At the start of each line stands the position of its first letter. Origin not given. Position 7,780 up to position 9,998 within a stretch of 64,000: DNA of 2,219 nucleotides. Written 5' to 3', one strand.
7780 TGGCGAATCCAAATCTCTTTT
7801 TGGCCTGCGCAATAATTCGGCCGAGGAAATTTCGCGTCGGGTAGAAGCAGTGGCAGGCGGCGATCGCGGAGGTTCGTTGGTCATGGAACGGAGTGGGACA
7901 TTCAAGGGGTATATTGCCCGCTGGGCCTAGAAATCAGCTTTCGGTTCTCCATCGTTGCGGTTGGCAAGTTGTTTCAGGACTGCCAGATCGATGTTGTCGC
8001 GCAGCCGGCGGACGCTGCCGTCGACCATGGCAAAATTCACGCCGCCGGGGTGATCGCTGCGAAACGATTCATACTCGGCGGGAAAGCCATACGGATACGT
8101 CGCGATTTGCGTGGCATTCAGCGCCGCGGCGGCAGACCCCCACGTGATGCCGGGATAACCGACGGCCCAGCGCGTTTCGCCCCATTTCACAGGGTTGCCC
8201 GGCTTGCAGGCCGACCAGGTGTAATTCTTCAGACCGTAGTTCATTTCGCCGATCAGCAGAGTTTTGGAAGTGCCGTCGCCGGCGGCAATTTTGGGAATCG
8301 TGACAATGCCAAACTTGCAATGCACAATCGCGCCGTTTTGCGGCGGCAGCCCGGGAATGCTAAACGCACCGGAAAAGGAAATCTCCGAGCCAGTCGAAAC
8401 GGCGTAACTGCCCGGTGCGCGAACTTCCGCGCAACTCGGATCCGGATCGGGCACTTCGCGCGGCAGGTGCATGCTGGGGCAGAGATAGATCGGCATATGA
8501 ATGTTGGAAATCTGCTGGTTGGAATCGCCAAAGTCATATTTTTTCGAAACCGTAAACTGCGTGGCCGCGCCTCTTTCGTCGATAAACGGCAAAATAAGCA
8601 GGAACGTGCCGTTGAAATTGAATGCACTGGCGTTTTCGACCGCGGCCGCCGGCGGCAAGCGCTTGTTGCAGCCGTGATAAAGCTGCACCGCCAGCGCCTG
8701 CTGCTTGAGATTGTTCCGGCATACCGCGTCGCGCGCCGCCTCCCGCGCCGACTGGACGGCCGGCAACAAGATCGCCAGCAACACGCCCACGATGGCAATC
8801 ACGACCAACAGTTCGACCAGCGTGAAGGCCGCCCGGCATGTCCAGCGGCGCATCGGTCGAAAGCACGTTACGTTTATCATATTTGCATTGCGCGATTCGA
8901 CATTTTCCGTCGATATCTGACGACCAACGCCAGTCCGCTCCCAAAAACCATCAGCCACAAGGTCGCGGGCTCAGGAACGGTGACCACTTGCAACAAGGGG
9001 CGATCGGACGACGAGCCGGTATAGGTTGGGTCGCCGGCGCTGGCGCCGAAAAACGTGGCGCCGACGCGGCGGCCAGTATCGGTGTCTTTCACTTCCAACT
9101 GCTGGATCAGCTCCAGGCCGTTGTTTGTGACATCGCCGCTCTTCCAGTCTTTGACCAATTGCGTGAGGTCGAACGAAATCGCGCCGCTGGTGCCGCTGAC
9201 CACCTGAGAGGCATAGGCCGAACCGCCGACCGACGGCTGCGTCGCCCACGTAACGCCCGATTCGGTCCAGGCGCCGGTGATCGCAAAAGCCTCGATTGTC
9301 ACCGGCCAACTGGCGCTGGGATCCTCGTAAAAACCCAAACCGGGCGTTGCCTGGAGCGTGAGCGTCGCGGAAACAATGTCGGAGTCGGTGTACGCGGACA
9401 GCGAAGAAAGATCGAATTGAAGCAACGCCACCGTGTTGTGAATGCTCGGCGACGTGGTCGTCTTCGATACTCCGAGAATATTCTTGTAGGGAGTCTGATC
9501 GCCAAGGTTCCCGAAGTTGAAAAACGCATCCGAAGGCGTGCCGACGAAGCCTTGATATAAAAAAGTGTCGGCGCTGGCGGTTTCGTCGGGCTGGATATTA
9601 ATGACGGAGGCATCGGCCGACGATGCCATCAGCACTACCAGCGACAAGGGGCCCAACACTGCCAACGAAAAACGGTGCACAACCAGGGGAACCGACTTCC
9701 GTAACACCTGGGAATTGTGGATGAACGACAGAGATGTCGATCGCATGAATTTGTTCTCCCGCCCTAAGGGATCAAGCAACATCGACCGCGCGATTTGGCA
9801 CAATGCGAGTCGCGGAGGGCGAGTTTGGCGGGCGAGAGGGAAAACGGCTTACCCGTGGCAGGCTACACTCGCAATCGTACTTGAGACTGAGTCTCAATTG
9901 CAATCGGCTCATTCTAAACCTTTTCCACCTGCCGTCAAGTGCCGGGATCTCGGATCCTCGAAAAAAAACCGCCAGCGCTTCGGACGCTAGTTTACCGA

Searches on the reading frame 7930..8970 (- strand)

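Call 84: search_protein_families(library=pfam, max_evalue=0.001, proteins=[window:7930-8970:-])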
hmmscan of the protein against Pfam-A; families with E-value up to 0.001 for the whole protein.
window:7930-8970:- (347 aa): 2 families
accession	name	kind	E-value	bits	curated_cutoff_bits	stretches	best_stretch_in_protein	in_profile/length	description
PF07596.16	SBP_bac_10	-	8.1e-39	134.7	23.3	1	73-329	1-267/268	Protein of unknown function (DUF1559)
PF07963.17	N_methyl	-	7.8e-07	28.9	21.2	1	46-69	4-27/27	Prokaryotic N-terminal methylation motif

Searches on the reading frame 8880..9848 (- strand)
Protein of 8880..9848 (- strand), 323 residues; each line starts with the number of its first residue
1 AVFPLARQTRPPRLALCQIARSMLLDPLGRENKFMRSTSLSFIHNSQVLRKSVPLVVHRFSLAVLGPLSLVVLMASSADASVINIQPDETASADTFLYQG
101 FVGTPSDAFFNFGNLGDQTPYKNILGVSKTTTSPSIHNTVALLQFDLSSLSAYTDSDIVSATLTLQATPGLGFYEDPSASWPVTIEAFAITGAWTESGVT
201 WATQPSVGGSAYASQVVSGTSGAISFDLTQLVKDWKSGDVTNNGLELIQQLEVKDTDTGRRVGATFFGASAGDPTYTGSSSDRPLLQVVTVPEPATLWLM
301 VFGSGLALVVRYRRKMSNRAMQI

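Call 84: search_protein_families(library=pfam, max_evalue=0.001, proteins=[window:8880-9848:-])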
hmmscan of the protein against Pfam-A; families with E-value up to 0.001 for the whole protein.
window:8880-9848:- (323 aa): 2 families
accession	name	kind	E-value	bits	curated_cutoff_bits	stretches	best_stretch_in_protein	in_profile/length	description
PF24517.2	CBM96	-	2.4e-13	50.7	26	1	122-239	26-130/164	Carbohydrate-binding module family 96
PF07589.16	PEP-CTERM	-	3.9e-06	27.2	20.7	1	290-314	1-24/24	PEP-CTERM motif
